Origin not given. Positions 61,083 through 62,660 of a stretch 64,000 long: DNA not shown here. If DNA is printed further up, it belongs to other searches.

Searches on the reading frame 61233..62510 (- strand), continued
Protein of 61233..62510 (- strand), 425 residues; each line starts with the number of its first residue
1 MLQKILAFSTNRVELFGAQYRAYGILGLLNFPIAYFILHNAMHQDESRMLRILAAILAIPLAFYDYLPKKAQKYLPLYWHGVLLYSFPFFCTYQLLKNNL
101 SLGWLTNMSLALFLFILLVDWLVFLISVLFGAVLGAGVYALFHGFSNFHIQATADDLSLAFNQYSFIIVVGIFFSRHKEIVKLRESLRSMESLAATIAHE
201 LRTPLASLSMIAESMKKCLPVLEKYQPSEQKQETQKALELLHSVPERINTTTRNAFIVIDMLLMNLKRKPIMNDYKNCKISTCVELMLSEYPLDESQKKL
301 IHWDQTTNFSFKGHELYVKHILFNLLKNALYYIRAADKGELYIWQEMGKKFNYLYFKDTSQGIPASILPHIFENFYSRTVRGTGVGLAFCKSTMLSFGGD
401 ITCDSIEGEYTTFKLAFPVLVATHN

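Call 85: get_annotated_region(hit=H9, flank=4000)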
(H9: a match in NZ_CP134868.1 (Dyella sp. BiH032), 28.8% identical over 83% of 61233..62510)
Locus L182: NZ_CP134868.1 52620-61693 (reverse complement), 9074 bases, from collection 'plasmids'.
description: Dyella sp. BiH032 plasmid p1, complete sequence
organism: Dyella sp. BiH032 (NCBI taxid 3075430)
taxonomy: Bacteria; Pseudomonadota; Gammaproteobacteria; Lysobacterales; Rhodanobacteraceae; Dyella; Dyella sp. BiH032
host: -; source: Soil,soil; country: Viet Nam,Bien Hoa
typing (MOB-suite, as given by PLSDB): non-mobilizable
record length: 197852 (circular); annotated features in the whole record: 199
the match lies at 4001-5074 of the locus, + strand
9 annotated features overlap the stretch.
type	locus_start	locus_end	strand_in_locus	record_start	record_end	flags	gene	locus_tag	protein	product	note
CDS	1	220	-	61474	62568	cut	-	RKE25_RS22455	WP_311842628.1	WGR domain-containing protein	-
CDS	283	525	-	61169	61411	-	-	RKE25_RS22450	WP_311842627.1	hypothetical protein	-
CDS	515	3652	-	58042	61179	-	-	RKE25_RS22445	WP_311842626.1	DEAD/DEAH box helicase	-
CDS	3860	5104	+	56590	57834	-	-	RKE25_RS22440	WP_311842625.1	HAMP domain-containing sensor histidine kinase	-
CDS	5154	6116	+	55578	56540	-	-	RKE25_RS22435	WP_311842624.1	hypothetical protein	-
CDS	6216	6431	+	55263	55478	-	-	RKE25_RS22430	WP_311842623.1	hypothetical protein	-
CDS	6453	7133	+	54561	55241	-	-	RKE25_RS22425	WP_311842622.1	hypothetical protein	-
CDS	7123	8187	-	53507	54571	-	-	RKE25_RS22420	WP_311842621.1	hypothetical protein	-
CDS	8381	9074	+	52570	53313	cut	-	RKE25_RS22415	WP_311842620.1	thermonuclease family protein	-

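Call 86: get_annotated_region(hit=H1, flank=4000)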
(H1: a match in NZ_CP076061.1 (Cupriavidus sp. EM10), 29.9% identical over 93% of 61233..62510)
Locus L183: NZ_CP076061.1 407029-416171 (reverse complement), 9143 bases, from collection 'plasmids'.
description: Cupriavidus sp. EM10 plasmid p352-1, complete sequence
organism: Cupriavidus sp. EM10 (NCBI taxid 2839983)
taxonomy: Bacteria; Pseudomonadota; Betaproteobacteria; Burkholderiales; Burkholderiaceae; Cupriavidus; Cupriavidus sp. EM10
host: -; source: Pure-cultured cell,sewage water sludge; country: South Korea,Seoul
typing (MOB-suite, as given by PLSDB): non-mobilizable
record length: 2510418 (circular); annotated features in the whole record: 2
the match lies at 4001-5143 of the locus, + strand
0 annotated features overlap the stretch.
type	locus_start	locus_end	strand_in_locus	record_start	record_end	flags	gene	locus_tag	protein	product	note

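Call 87: get_annotated_region(hit=H3, flank=4000)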
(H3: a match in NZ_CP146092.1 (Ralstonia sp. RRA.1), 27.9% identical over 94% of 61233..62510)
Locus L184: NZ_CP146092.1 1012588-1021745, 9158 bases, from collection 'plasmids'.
description: Ralstonia sp. RRA.1 plasmid unnamed1, complete sequence
organism: Ralstonia sp. RRA.1 (NCBI taxid 3122075)
taxonomy: Bacteria; Pseudomonadota; Betaproteobacteria; Burkholderiales; Burkholderiaceae; Ralstonia; Ralstonia sp. RRA.1
host: -; source: -; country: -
typing (MOB-suite, as given by PLSDB): non-mobilizable
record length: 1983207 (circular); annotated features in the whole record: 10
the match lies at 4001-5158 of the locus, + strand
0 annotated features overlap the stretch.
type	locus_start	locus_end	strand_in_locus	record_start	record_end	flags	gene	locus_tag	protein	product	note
